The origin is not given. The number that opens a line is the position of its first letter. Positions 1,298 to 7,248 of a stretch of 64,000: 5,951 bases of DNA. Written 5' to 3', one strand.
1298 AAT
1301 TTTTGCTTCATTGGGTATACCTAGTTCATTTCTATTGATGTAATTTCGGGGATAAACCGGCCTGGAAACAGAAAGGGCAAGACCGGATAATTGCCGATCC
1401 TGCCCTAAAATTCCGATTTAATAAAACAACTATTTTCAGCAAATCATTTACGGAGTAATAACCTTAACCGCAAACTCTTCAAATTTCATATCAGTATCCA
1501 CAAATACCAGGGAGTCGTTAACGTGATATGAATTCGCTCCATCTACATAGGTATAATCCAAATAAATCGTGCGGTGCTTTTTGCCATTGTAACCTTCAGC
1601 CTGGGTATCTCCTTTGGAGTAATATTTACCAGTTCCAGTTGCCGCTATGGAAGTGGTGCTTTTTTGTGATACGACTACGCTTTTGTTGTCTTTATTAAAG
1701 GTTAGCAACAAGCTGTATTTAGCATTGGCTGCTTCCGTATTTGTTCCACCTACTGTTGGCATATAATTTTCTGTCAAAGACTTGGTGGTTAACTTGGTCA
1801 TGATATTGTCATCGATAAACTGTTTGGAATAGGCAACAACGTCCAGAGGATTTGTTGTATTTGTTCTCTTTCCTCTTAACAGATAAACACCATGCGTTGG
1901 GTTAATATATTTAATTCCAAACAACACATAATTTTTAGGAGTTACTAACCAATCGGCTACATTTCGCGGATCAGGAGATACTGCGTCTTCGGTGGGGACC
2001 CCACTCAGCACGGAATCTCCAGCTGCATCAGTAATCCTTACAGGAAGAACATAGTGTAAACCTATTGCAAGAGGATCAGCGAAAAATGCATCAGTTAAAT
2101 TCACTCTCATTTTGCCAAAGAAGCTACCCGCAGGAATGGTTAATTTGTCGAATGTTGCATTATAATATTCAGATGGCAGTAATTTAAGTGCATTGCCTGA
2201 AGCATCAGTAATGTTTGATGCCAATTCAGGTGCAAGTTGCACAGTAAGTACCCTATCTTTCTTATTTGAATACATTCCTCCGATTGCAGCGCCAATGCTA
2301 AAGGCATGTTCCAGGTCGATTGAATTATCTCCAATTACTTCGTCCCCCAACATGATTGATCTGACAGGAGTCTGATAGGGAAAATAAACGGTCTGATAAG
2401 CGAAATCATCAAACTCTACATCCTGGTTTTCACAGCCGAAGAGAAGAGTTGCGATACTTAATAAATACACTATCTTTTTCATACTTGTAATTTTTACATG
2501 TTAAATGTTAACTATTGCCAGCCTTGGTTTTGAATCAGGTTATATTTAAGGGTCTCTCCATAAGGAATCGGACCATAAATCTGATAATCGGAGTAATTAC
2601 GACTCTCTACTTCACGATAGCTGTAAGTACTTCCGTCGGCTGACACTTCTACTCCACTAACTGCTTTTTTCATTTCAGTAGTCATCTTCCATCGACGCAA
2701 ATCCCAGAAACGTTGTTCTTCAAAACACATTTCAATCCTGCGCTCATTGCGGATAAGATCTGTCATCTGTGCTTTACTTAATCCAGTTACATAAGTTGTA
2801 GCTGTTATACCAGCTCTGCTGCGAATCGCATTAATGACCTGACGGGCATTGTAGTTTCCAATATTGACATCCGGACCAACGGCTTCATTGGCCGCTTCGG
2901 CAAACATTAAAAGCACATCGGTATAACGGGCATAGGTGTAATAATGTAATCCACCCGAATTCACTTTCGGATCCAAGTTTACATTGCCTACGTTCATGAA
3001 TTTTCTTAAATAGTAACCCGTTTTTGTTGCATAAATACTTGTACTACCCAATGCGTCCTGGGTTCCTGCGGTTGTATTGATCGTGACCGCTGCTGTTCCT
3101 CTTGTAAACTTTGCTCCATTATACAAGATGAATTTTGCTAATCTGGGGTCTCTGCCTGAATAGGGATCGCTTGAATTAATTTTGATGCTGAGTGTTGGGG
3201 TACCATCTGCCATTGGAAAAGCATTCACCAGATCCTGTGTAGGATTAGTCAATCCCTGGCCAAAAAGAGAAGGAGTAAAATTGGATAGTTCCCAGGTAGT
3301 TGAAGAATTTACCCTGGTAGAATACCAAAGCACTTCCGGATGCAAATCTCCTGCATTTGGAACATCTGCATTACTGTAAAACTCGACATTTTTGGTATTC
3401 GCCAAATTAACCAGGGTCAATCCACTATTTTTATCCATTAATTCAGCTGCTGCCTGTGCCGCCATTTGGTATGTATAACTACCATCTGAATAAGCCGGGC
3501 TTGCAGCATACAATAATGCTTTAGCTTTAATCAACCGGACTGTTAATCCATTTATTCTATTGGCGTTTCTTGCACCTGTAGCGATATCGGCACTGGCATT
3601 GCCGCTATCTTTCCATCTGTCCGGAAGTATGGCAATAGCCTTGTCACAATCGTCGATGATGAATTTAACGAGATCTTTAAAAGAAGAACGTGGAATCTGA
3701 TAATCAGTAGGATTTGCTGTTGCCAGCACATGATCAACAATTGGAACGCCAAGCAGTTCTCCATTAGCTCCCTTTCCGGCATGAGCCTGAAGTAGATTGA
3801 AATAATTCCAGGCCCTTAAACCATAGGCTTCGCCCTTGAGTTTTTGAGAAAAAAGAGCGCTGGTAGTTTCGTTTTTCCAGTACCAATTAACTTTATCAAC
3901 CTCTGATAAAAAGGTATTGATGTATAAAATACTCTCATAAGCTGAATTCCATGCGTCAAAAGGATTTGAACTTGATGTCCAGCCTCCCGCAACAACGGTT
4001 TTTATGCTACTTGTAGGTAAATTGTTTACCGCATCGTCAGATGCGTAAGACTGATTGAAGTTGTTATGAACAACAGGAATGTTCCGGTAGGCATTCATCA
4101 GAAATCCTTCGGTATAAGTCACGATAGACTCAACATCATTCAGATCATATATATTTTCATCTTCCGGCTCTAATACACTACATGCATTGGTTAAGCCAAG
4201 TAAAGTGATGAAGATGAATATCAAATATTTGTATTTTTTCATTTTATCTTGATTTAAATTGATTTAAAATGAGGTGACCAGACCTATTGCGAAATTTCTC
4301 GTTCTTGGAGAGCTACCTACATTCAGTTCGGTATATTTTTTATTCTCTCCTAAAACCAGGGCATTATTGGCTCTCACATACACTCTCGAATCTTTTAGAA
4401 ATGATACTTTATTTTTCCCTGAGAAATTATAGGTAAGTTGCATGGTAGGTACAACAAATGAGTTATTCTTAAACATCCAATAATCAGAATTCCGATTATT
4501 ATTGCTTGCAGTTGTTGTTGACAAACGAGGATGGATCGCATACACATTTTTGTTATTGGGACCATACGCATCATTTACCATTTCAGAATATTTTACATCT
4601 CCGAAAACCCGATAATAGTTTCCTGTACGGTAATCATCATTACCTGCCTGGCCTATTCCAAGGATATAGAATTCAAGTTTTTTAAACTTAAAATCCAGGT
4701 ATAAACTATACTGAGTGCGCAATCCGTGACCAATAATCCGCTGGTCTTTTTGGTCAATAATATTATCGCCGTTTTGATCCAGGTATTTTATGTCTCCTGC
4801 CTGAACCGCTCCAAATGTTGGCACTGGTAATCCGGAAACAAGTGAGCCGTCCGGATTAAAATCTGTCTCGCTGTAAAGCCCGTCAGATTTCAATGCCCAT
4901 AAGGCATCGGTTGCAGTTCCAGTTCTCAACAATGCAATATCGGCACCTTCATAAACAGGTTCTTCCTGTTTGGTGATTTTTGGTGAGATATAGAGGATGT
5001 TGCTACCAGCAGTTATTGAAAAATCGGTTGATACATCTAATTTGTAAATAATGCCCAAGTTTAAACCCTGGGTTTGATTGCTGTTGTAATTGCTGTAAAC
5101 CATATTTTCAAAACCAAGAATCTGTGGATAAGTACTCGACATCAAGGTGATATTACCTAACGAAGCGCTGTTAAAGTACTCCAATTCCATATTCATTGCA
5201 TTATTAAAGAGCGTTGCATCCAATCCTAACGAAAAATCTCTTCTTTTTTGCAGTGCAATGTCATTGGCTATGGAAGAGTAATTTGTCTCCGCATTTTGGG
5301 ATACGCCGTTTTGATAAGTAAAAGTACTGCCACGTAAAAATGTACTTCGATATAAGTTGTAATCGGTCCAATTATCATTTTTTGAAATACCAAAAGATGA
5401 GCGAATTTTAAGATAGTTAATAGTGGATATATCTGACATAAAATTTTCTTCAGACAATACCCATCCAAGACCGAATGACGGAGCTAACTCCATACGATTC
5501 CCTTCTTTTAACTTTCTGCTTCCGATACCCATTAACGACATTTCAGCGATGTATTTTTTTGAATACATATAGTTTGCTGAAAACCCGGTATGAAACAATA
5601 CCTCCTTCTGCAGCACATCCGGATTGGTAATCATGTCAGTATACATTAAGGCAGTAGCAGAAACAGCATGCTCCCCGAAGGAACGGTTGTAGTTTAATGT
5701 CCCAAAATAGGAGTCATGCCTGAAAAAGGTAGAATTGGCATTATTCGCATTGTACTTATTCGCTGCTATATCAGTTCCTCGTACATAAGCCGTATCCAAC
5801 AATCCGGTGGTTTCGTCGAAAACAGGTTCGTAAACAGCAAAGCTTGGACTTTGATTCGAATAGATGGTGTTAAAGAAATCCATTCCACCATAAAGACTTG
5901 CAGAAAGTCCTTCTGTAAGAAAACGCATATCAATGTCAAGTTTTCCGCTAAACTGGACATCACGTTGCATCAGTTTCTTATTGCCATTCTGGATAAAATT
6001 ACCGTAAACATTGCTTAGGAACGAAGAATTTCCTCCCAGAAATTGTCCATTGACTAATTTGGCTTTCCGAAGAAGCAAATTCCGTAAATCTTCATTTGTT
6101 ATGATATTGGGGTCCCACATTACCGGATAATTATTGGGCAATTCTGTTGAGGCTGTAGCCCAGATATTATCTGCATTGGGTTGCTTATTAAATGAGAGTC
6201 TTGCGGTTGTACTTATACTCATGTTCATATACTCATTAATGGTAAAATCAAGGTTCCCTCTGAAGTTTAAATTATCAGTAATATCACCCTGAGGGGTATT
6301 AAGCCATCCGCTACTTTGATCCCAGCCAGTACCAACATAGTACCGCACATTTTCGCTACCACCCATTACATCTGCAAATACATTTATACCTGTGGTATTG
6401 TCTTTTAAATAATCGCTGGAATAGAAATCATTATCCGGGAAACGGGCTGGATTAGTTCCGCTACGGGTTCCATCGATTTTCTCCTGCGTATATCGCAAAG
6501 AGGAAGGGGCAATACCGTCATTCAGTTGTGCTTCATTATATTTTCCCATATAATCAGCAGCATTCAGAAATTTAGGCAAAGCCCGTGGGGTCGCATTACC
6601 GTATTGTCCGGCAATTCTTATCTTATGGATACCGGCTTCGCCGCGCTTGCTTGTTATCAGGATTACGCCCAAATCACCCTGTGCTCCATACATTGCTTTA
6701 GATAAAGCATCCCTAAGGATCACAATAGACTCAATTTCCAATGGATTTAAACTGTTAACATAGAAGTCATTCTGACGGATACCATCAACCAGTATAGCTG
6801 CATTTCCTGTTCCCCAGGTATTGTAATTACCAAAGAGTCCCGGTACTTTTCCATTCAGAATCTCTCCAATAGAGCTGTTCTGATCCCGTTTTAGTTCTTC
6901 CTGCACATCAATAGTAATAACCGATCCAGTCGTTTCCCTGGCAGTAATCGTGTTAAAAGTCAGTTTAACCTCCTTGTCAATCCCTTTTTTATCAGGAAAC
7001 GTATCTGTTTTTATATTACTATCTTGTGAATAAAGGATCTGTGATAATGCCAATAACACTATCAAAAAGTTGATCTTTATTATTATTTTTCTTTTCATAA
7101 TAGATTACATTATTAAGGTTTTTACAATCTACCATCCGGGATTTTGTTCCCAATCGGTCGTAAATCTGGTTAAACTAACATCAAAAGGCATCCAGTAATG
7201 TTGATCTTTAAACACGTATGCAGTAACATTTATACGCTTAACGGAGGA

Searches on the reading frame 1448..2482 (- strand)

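Call 18: search_protein_families(library=pfam, proteins=[window:1448-2482:-], max_evalue=0.00001)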
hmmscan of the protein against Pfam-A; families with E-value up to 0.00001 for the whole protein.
window:1448-2482:- (344 aa): 2 families
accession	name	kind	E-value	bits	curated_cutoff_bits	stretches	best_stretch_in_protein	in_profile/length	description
PF18620.7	DUF5627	-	5.9e-19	68.8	31.3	1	197-327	3-129/133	Domain of unknown function (DUF5627)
PF08522.16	BT_3987-like_N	-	1.2e-16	61.9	25.9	1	30-156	2-119/120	BT_3987-like, N-terminal domain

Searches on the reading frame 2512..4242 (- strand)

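Call 18: search_protein_families(library=pfam, proteins=[window:2512-4242:-], max_evalue=0.00001)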
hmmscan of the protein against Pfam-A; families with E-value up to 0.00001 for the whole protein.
window:2512-4242:- (576 aa): 2 families
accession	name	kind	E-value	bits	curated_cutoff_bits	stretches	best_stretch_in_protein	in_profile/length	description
PF07980.17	SusD_RagB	-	1.8e-45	156.3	23.1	1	328-575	39-297/297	SusD family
PF14322.12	SusD-like_3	-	1.6e-18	68.1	27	1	34-212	15-171/191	Starch-binding associating with outer membrane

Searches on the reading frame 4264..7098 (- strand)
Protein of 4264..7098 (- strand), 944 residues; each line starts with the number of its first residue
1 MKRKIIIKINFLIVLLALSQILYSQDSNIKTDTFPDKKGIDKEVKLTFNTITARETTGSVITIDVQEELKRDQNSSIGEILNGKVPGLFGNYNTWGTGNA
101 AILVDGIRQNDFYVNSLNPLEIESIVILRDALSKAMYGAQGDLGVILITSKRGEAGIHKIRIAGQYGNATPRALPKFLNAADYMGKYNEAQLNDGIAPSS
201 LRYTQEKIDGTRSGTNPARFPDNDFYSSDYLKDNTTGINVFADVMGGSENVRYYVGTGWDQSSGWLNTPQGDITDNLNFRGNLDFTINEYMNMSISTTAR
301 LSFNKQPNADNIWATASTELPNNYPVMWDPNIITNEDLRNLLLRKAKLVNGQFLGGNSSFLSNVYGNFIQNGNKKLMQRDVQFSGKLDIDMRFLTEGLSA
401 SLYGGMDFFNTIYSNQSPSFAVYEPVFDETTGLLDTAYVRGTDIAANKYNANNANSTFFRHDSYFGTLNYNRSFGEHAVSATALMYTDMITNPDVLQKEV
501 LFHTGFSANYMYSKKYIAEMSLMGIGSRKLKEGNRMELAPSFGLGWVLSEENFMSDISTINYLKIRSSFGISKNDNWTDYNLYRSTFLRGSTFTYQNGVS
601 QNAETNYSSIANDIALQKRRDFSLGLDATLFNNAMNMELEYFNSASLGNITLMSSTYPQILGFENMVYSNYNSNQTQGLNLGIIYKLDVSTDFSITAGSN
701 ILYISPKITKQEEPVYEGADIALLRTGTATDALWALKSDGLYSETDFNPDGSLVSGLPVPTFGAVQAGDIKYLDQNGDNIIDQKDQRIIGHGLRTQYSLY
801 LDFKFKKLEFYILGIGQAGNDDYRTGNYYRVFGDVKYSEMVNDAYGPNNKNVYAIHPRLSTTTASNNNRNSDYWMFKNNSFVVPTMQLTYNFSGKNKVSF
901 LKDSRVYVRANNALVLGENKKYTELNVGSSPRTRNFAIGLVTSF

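Call 18: search_protein_families(library=pfam, proteins=[window:4264-7098:-], max_evalue=0.00001)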
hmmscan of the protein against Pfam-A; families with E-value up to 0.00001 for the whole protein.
window:4264-7098:- (944 aa): 1 family
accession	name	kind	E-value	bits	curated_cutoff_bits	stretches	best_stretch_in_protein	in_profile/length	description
PF07715.20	Plug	-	8.8e-09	36.3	23.9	1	53-141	2-103/107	TonB-dependent Receptor Plug Domain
